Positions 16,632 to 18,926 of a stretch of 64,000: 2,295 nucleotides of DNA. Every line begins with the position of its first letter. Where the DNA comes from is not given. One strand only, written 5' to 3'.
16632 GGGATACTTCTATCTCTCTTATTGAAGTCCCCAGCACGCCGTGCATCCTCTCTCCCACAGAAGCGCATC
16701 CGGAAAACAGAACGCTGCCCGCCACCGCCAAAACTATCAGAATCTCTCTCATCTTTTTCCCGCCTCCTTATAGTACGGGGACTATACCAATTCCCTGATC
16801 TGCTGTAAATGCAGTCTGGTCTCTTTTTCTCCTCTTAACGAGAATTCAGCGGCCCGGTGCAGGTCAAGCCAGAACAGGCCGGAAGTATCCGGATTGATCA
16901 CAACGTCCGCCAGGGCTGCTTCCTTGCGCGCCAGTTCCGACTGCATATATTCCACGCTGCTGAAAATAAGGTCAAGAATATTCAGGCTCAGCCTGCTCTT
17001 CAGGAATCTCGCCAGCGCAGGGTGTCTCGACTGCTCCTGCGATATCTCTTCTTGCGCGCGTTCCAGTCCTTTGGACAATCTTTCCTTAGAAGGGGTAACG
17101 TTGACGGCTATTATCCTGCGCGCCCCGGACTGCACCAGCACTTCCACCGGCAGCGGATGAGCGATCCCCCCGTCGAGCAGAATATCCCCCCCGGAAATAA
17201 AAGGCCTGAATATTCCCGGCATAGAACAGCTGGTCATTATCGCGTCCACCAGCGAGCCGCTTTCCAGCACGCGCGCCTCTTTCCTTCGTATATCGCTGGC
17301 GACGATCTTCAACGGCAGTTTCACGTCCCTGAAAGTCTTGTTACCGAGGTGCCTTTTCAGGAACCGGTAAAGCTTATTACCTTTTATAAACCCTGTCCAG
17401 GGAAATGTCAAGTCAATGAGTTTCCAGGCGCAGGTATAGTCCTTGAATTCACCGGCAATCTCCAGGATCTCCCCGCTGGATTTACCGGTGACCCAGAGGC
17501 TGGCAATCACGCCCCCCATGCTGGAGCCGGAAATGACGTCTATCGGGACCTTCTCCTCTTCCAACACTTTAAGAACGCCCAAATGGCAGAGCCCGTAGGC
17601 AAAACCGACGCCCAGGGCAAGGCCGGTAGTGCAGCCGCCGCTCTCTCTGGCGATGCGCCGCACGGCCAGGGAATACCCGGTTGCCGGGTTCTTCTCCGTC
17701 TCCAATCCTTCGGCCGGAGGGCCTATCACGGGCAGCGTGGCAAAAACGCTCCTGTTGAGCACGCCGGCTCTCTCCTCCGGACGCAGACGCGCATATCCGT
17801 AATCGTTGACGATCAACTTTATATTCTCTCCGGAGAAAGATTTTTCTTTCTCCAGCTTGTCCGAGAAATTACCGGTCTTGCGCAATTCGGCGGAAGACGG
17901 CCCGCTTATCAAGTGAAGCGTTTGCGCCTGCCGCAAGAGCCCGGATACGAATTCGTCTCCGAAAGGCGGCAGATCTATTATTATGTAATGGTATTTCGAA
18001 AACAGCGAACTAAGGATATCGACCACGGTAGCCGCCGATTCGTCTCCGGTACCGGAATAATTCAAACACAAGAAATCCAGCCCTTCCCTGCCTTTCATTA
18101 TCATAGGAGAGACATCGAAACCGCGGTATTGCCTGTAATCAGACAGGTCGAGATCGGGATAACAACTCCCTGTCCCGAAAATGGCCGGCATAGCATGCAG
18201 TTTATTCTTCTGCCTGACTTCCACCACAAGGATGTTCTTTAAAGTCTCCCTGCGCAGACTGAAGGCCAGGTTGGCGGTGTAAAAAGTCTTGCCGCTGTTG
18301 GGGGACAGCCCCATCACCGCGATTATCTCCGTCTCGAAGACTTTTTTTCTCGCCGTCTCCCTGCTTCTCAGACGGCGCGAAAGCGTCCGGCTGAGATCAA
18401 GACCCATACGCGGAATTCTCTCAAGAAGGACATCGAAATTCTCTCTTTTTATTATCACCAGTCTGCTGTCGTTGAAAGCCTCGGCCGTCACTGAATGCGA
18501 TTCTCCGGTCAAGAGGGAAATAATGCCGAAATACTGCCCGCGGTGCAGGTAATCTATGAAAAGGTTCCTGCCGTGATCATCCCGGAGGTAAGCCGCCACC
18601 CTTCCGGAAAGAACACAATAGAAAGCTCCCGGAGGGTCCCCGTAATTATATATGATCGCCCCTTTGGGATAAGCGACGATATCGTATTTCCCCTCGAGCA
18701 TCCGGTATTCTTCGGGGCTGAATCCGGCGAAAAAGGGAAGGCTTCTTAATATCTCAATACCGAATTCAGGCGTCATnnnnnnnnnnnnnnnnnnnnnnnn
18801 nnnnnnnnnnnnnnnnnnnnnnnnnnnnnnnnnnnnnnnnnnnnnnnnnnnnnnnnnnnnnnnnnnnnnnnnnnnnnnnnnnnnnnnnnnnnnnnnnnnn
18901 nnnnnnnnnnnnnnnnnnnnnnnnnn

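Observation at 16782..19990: GH1 beta-glucosidase translationally coupled to a cNMP-binding / ParA-like / patatin-phospholipase three-domain protein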

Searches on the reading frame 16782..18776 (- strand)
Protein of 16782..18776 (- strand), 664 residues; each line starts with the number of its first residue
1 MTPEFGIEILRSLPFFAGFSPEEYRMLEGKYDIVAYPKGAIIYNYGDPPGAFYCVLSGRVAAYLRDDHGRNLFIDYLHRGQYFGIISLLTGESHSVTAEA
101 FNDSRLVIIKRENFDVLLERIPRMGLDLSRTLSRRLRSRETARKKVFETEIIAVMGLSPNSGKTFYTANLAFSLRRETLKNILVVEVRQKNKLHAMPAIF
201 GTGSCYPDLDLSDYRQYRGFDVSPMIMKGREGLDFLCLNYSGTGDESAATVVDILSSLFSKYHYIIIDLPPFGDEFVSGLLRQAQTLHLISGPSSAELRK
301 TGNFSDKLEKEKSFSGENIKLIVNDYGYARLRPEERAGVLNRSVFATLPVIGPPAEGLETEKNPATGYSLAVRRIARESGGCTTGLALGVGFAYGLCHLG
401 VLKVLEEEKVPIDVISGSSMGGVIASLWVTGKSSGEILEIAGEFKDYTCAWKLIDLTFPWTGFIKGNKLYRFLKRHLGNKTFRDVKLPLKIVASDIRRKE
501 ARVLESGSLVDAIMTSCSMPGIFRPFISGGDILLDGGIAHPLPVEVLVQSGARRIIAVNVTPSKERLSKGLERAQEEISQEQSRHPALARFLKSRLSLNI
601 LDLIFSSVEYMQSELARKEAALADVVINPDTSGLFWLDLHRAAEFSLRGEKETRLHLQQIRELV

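Call 4: search_protein_families(library=pfam, proteins=[window:16782-18776:-], max_evalue=0.01)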
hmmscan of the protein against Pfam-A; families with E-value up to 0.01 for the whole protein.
window:16782-18776:- (664 aa): 3 families
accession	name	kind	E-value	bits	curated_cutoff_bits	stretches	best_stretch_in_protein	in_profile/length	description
PF01734.28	Patatin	-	2.1e-28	100.3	27.7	1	386-547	1-190/191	Patatin-like phospholipase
PF00027.35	cNMP_binding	-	2.3e-19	69.6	27.5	1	34-120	2-88/89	Cyclic nucleotide-binding domain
PF01002.24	Flavi_NS2B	-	0.0011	19.3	23.5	0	273-342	27-94/127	Flavivirus non-structural protein NS2B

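Call 5: search_protein_families(library=ncbifam, proteins=[window:16782-18776:-], max_evalue=0.01)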
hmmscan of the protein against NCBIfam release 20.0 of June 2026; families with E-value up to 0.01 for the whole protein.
window:16782-18776:- (664 aa): 14 families
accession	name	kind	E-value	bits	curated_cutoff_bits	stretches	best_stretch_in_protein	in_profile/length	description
NF007623.0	PRK10279.1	equivalog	5e-26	91.6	272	1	384-650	6-283/301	patatin-like phospholipase RssA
NF008732.0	PRK11753.1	equivalog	2.7e-12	46.6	266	1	32-144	24-135/214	cAMP-activated global transcriptional regulator CRP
NF010499.0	PRK13918.1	equivalog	2.2e-08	33.9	274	1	31-140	12-117/205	CRP/FNR family transcriptional regulator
NF041163.2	encap_f2b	equivalog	4.6e-08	32.6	400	1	10-140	73-205/450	family 2B encapsulin nanocompartment shell protein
NF043045.1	T4SS_VpdC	equivalog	4.7e-08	31.6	1000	1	397-446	319-368/880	Dot/Icm T4SS effector VpdC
TIGR03018.1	pepcterm_TyrKin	hypoth_equivalog_domain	0.0001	21.7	230.65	1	130-188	16-74/207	XrtA-associated tyrosine autokinase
NF050806.1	TransRegFixKCaul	equivalog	0.00026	20.3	300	1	34-120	26-109/215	transcriptional regulator FixK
NF053870.1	DS2_1_antiphage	equivalog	0.00095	18.6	400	1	386-498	3-112/299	anti-phage phospholipase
NF006901.0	PRK09392.1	equivalog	0.0011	18.3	211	1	8-138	7-136/236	transcriptional activator FtrB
TIGR03697.1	NtcA_cyano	equivalog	0.0018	18.1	244.95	1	40-141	2-105/193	global nitrogen regulator NtcA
NF058543.1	ActPatMycb56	equivalog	0.0018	17.2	460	1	14-137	2-123/317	acetyltransferase Pat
TIGR03371.1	cellulose_yhjQ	equivalog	0.004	16.7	157.85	0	150-327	2-179/246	cellulose biosynthesis protein BcsQ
NF008365.0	PRK11161.1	subfamily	0.0056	16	228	0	38-138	54-153/250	fumarate/nitrate reduction transcriptional regulator Fnr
NF007707.0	PRK10402.1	subfamily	0.0097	15.5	180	0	32-105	32-105/226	transcriptional regulator YeiL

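Call 7: find_homologous_proteins(query=window:16782-18776:-, max_evalue=0.00001)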
Query window:16782-18776:- (664 aa): 756 proteins with E <= 0.00001 among 8000 candidates; the best 120 are listed.
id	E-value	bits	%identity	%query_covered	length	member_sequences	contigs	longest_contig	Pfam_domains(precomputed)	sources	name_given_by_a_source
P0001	0.0e+0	1436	96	100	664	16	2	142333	PF00027.36,PF01734.28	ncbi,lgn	-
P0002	0.0e+0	1317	87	100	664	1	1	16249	PF00027.36,PF01734.28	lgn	-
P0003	0.0e+0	1249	85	100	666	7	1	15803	PF00027.36,PF01734.28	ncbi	ncbi:MAG: patatin-like phospholipase family protein [Candidatus Omnitrophota bacterium]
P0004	4.1e-218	744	51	99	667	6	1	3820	PF00027.36,PF01734.28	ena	-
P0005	9.2e-215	733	50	99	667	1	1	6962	PF13614.13,PF00027.36,PF01734.28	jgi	-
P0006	9.1e-213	726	50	99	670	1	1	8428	PF01656.30,PF00027.36,PF01734.28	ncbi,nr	ncbi:MAG: patatin-like phospholipase family protein [Candidatus Omnitrophica bacterium]|nr:patatin-l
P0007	4.7e-209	714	49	99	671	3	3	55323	PF00027.36,PF01734.28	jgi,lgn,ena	-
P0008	9.8e-209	713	49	99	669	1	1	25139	PF00027.36,PF01734.28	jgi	jgi:NTE family protein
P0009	9.9e-209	713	49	99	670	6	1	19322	PF01656.30,PF13614.13,PF00027.36,PF01734.28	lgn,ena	-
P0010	5.5e-208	710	49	100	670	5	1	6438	PF01656.30,PF13614.13,PF00027.36,PF01734.28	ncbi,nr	ncbi:MAG: patatin-like phospholipase family protein [Candidatus Omnitrophota bacterium]|nr:patatin-l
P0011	3.0e-207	708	49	100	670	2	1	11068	PF00027.36,PF01734.28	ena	-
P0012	3.1e-207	708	49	99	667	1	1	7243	PF00027.36,PF01734.28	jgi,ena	-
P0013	3.7e-207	708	49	100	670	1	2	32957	PF01656.30,PF00027.36,PF01734.28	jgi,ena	-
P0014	3.9e-207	708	50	100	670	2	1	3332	PF00027.36,PF01734.28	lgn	-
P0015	5.2e-207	707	49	100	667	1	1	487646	PF00027.36,PF01734.28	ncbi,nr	ncbi:MAG: patatin-like phospholipase family protein [Candidatus Omnitrophica bacterium]|nr:patatin-l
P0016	1.3e-206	706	48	99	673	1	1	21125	PF00027.36,PF01734.28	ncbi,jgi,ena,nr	ncbi:MAG: patatin-like phospholipase family protein [Candidatus Omnitrophica bacterium]|nr:patatin-l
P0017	1.6e-206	706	49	100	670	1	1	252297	PF00027.36,PF01734.28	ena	-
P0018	1.7e-206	705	48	99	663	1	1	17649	PF00027.36,PF01734.28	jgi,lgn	jgi:NTE family protein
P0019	2.3e-206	705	49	99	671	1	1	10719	PF00027.36,PF01734.28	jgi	jgi:NTE family protein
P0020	3.7e-206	704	49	99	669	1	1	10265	PF13614.13,PF00027.36,PF01734.28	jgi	jgi:NTE family protein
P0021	4.0e-206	704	49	100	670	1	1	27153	PF01656.30,PF00027.36,PF01734.28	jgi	jgi:NTE family protein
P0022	4.9e-206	704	49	99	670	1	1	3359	PF13614.13,PF00027.36,PF01734.28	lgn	-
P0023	5.0e-206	704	49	100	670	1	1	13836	PF01656.30,PF00027.36,PF01734.28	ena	-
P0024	5.7e-206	704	49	100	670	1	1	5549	PF00027.36,PF01734.28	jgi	-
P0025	6.4e-206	704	49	100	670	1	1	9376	PF00027.36,PF01734.28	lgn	-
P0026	7.0e-206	703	49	100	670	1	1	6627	PF00027.36,PF01734.28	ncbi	-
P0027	7.1e-206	703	48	99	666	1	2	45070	PF00027.36,PF01734.28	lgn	-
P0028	9.1e-206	703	49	99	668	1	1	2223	PF13614.13,PF00027.36,PF01734.28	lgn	-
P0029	9.8e-206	703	49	99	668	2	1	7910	PF01656.30,PF13614.13,PF00027.36,PF01734.28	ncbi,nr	ncbi:MAG: patatin-like phospholipase family protein [Candidatus Omnitrophica bacterium]|nr:patatin-l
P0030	1.2e-205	703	48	99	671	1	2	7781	PF01656.30,PF00027.36,PF01734.28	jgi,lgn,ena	jgi:NTE family protein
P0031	1.4e-205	702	48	100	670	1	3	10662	PF00027.36,PF01734.28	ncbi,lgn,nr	ncbi:MAG: patatin-like phospholipase family protein [Candidatus Omnitrophica bacterium]|nr:patatin-l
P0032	1.6e-205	702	48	99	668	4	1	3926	PF00027.36,PF01734.28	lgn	-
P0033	1.6e-205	702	48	99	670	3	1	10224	PF00027.36,PF01734.28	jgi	-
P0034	1.8e-205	702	48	100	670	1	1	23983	PF00027.36,PF01734.28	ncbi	-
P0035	2.1e-205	702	49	100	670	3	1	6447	PF00027.36,PF01734.28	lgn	-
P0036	2.8e-205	701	49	100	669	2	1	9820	PF01656.30,PF00027.36,PF01734.28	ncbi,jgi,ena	ncbi:MAG: patatin-like phospholipase family protein [Candidatus Omnitrophota bacterium]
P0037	2.9e-205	701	48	100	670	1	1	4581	PF01656.30,PF13614.13,PF00027.36,PF01734.28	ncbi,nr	ncbi:MAG: patatin-like phospholipase family protein [Candidatus Omnitrophica bacterium]|nr:patatin-l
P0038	3.2e-205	701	48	100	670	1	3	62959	PF01656.30,PF00027.36,PF01734.28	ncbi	-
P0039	3.7e-205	701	48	100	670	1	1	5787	PF00027.36,PF01734.28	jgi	-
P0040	4.4e-205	701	49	100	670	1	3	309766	PF00027.36,PF01734.28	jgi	jgi:NTE family protein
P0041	5.1e-205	701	49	99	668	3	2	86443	PF00027.36,PF01734.28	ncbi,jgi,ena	ncbi:MAG: patatin-like phospholipase family protein [Candidatus Omnitrophota bacterium]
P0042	5.9e-205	700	48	99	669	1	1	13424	PF00027.36,PF01734.28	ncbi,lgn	-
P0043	6.5e-205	700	48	99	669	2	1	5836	PF00027.36,PF01734.28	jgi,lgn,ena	-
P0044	6.6e-205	700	49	99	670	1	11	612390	PF01656.30,PF00027.36,PF01734.28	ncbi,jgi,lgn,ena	-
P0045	6.7e-205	700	49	100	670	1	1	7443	PF00027.36,PF01734.28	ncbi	-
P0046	7.0e-205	700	49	99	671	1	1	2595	PF01656.30,PF00027.36,PF01734.28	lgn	-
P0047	7.6e-205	700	48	99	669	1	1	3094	PF00027.36,PF01734.28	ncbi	-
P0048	7.8e-205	700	48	99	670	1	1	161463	PF00027.36,PF01734.28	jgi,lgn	jgi:NTE family protein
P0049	8.5e-205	700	49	99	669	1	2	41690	PF13614.13,PF00027.36,PF01734.28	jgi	jgi:NTE family protein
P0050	8.6e-205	700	49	99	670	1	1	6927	PF13614.13,PF00027.36,PF01734.28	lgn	-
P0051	1.0e-204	700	48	99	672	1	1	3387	PF01656.30,PF13614.13,PF00027.36,PF01734.28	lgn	-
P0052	1.5e-204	699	47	100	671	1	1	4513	PF01656.30,PF13614.13,PF00027.36,PF01734.28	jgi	-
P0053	1.6e-204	699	49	99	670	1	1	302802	PF00027.36,PF01734.28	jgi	jgi:NTE family protein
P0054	1.8e-204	699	49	99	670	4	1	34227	PF00027.36,PF01734.28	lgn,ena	-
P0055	2.1e-204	699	48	99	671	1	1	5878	PF01656.30,PF13614.13,PF00027.36,PF01734.28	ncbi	-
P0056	2.6e-204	698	48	99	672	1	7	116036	PF00027.36,PF01734.28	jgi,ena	jgi:NTE family protein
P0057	2.9e-204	698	49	100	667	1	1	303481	PF00027.36,PF01734.28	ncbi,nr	ncbi:MAG: cyclic nucleotide-binding domain-containing protein [Candidatus Omnitrophica bacterium]|nr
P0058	3.5e-204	698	49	100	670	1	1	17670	PF00027.36,PF01734.28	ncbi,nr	ncbi:MAG: patatin-like phospholipase family protein [Candidatus Omnitrophota bacterium]|nr:patatin-l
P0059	3.8e-204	698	48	99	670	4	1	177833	PF00027.36,PF01734.28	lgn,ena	-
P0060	4.0e-204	698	49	99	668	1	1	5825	PF00027.36,PF01734.28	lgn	-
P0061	4.1e-204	698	48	99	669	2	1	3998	PF00027.36,PF01734.28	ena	-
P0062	4.7e-204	697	49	100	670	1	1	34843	PF00027.36,PF01734.28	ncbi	-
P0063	5.5e-204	697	48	99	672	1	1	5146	PF13614.13,PF00027.36,PF01734.28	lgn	-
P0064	5.9e-204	697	49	100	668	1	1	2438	PF00027.36,PF01734.28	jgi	jgi:NTE family protein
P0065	6.6e-204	697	48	100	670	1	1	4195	PF01656.30,PF13614.13,PF00027.36,PF01734.28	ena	-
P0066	7.9e-204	697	49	99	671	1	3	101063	PF00027.36,PF01734.28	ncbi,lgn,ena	-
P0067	8.0e-204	697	48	100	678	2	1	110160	PF01656.30,PF00027.36,PF01734.28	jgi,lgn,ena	-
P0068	8.5e-204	697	49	99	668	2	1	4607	PF00027.36,PF01734.28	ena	-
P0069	8.5e-204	697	47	99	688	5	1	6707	PF13614.13,PF00027.36,PF01734.28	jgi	jgi:NTE family protein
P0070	1.1e-203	696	48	99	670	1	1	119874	PF00027.36,PF01734.28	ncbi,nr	ncbi:MAG: cyclic nucleotide-binding domain-containing protein [Candidatus Omnitrophica bacterium]|nr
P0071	1.1e-203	696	49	100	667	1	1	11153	PF00027.36,PF01734.28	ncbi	-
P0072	1.2e-203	696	49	99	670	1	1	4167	PF00027.36,PF01734.28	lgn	-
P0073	1.3e-203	696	48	100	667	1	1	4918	PF00027.36,PF01734.28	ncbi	-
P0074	1.3e-203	696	47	100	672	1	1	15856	PF00027.36,PF01734.28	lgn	-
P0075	1.4e-203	696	48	99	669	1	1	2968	PF01656.30,PF13614.13,PF00027.36,PF01734.28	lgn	-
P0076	1.5e-203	696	49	100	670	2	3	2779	PF00027.36,PF01734.28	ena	-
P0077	1.6e-203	696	47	99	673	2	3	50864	PF00027.36,PF01734.28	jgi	jgi:NTE family protein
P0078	1.7e-203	696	47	99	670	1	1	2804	PF01656.30,PF00027.36,PF01734.28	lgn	-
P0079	2.1e-203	695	48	99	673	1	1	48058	PF01656.30,PF00027.36,PF01734.28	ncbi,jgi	ncbi:MAG: patatin-like phospholipase family protein [Candidatus Omnitrophota bacterium]|jgi:NTE fami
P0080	2.6e-203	695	48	99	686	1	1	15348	PF00027.36,PF01734.28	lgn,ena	-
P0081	2.7e-203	695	48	99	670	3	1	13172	PF00027.36,PF01734.28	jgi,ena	-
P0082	2.7e-203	695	48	99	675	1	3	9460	PF01656.30,PF00027.36,PF01734.28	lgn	-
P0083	3.0e-203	695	47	99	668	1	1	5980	PF00027.36,PF01734.28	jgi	jgi:NTE family protein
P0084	4.0e-203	694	48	100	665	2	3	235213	PF01656.30,PF00027.36,PF01734.28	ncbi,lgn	-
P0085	4.8e-203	694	48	99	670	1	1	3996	PF00027.36,PF01734.28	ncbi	-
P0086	5.0e-203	694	49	99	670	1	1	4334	PF00027.36,PF01734.28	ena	-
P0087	5.5e-203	694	48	99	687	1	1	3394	PF00027.36,PF01734.28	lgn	-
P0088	6.3e-203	694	50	99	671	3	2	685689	PF00027.36,PF01734.28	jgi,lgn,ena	-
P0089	6.5e-203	694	48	99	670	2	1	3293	PF01656.30,PF00027.36,PF01734.28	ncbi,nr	ncbi:cyclic nucleotide-binding domain-containing protein [bacterium]|nr:MAG: cyclic nucleotide-bindi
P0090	6.8e-203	694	48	100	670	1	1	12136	PF00027.36,PF01734.28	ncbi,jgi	jgi:NTE family protein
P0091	7.5e-203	693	48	99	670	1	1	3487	PF13614.13,PF00027.36,PF01734.28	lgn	-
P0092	7.8e-203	693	48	99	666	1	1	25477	PF01656.30,PF00027.36,PF01734.28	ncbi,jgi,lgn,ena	ncbi:MAG: patatin-like phospholipase family protein [Candidatus Omnitrophota bacterium]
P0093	8.1e-203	693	48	99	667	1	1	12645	PF00027.36,PF01734.28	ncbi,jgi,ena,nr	ncbi:MAG: cyclic nucleotide-binding domain-containing protein [Candidatus Omnitrophica bacterium]|nr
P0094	8.2e-203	693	47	100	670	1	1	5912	PF00027.36,PF01734.28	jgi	jgi:NTE family protein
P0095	9.7e-203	693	49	99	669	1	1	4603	PF00027.36,PF01734.28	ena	-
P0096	1.2e-202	693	48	100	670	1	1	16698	PF00027.36,PF01734.28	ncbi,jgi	jgi:NTE family protein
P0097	1.3e-202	693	47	100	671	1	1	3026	PF00027.36,PF01734.28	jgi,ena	-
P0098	1.4e-202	692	49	99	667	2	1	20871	PF00027.36,PF01734.28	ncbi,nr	ncbi:MAG: patatin-like phospholipase family protein [Candidatus Omnitrophica bacterium]|nr:patatin-l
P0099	1.5e-202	692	48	100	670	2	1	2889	PF00027.36,PF01734.28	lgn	-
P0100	1.6e-202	692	49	99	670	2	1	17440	PF00027.36,PF01734.28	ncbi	-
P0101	1.9e-202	692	49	99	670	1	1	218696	PF00027.36,PF01734.28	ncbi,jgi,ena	ncbi:MAG: patatin-like phospholipase family protein [Candidatus Omnitrophota bacterium]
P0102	2.0e-202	692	47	99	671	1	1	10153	PF13614.13,PF00027.36,PF01734.28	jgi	jgi:NTE family protein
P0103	2.5e-202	692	47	99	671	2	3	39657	PF00027.36,PF01734.28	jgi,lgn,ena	-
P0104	2.7e-202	692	48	99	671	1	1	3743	PF00027.36,PF01734.28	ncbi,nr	ncbi:MAG: patatin-like phospholipase family protein [Candidatus Omnitrophica bacterium]|nr:patatin-l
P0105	2.7e-202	692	48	99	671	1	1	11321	PF00027.36,PF01734.28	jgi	jgi:NTE family protein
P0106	3.1e-202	691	47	99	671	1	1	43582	PF00027.36,PF01734.28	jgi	jgi:NTE family protein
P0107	3.2e-202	691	47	99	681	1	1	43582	PF00027.36,PF01734.28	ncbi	-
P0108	3.5e-202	691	48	99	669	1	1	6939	PF00027.36,PF01734.28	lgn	-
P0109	3.6e-202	691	47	99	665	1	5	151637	PF00027.36,PF01734.28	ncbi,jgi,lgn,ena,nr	ncbi:MAG TPA: patatin-like phospholipase family protein [Candidatus Omnitrophota bacterium]|nr:patat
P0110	3.6e-202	691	48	99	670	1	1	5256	PF00027.36,PF01734.28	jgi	jgi:NTE family protein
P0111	3.7e-202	691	48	99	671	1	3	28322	PF01656.30,PF00027.36,PF01734.28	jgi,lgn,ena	jgi:NTE family protein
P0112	3.9e-202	691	48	99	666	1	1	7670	PF00027.36,PF01734.28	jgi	jgi:NTE family protein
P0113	3.9e-202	691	48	99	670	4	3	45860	PF00027.36,PF01734.28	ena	-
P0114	4.3e-202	691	48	100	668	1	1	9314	PF00027.36,PF01734.28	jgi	jgi:NTE family protein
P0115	4.3e-202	691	48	99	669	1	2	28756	PF00027.36,PF01734.28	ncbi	-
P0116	4.6e-202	691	47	99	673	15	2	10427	PF00027.36,PF01734.28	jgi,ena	-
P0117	4.7e-202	691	48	99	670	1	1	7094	PF00027.36,PF01734.28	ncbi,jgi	jgi:NTE family protein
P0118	4.9e-202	691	48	99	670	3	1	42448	PF00027.36,PF01734.28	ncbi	-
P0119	5.7e-202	690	47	99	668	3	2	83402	PF00027.36,PF01734.28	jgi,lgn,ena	jgi:NTE family protein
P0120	5.8e-202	690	47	99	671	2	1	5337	PF01656.30,PF13614.13,PF00027.36,PF01734.28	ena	-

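Call 8: search_solved_structures(query=window:16782-18776:-, max_evalue=1, show_alignments=0)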
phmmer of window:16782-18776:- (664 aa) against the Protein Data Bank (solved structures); distinct sequences matched with E-value up to 1: 168 (the best 60 are shown).
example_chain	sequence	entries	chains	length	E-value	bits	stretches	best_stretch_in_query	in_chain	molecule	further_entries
5fqu_A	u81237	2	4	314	9.9e-21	76.8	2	473-566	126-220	PATATIN-LIKE PROTEIN, PLPD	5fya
4ev0_A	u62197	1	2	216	4.6e-14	54.7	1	11-140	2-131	Transcription regulator, Crp family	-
9ya0_MA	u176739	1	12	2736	2.9e-11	45.5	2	11-121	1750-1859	PCR12, TGME49_219070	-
7pza_A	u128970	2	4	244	1.5e-08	36.6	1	10-139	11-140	Putative cAMP-binding protein-catabolite gene activator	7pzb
5kbf_A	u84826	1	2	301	2.9e-08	35.6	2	16-119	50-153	CAMP-dependent protein kinase regulatory subunit, putative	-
2pqq_A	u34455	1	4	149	5.9e-08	34.5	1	8-143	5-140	Putative transcriptional regulator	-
3d0s_A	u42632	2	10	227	1.4e-07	33.3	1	8-140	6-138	TRANSCRIPTIONAL REGULATORY PROTEIN | PROBABLE TRANSCRIPTIONAL REGULATORY PROTEIN (PROBABLY CRP/ FNR-FAMILY)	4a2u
3mzh_A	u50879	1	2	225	1.5e-07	33.2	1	8-140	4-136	PROBABLE TRANSCRIPTIONAL REGULATORY PROTEIN (PROBABLY CRP/FNR-FAMILY)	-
3h3u_A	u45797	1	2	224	1.6e-07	33.1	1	8-140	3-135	PROBABLE TRANSCRIPTIONAL REGULATORY PROTEIN (PROBABLY CRP/FNR-FAMILY)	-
1o3q_A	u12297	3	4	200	1.7e-07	33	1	33-138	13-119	CATABOLITE GENE ACTIVATOR PROTEIN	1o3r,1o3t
1o3s_A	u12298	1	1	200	1.7e-07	33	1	33-138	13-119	CATABOLITE GENE ACTIVATOR PROTEIN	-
3i54_A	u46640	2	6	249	1.8e-07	33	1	8-140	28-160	Transcriptional regulator, Crp/Fnr family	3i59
3fwe_A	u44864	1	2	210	1.8e-07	33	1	33-138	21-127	Catabolite gene activator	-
1cgp_A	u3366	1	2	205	1.8e-07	33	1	33-138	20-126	PROTEIN (CATABOLITE GENE ACTIVATOR PROTEIN (CAP))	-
1i5z_A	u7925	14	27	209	1.9e-07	32.9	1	33-138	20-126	CATABOLITE GENE ACTIVATOR PROTEIN | CATABOLITE GENE ACTIVATOR PROTEIN (CAP) | PROTEIN (CATABOLITE GENE ACTIVATOR PROTEIN (CAP))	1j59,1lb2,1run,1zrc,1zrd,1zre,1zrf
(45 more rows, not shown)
